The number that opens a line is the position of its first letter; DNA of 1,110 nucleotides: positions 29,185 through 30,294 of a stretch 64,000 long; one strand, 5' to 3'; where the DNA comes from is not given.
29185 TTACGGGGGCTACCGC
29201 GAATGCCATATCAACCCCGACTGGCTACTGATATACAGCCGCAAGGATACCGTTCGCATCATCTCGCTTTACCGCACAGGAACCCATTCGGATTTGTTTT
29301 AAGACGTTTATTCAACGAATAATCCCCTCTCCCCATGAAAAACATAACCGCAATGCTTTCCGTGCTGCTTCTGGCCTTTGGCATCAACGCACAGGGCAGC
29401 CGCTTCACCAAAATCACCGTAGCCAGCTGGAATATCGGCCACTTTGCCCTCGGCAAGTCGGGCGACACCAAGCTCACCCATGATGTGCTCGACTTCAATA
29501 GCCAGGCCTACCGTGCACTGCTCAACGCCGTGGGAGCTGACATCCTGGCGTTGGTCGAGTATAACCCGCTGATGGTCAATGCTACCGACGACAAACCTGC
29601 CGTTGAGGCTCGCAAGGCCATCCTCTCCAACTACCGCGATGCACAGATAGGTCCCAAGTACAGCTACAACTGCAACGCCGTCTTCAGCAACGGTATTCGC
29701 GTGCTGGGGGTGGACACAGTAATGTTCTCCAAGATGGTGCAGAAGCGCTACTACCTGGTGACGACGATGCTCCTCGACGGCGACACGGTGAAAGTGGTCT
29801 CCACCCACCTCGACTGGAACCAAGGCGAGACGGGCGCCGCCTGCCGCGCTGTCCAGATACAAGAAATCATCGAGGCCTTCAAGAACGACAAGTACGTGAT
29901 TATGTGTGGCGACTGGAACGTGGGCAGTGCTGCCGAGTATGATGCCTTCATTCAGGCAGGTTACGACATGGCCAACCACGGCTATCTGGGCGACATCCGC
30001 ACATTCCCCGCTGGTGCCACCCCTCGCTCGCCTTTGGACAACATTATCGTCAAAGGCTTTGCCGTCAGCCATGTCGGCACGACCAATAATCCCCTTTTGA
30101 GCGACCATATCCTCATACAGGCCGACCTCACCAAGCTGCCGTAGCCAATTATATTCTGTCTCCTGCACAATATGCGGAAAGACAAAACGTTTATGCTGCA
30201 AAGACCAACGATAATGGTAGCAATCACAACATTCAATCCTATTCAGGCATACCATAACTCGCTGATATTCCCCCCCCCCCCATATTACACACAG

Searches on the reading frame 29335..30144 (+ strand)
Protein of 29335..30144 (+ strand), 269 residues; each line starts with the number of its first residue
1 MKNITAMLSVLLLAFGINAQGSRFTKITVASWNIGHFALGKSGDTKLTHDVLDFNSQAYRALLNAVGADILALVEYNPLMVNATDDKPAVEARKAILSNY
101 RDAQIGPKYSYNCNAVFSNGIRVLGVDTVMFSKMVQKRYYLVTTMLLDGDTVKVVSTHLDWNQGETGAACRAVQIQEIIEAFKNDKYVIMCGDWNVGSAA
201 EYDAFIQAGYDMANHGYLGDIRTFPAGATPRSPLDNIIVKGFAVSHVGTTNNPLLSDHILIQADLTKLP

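Call 40: search_protein_families(library=pfam, proteins=[window:29335-30144:+], max_evalue=0.001)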
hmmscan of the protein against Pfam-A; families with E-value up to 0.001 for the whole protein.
window:29335-30144:+ (269 aa): 1 family
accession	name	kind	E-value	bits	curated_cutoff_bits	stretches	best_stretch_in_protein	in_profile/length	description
PF03372.29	Exo_endo_phos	-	5.3e-09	36.6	24.5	1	30-258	1-225/225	Endonuclease/Exonuclease/phosphatase family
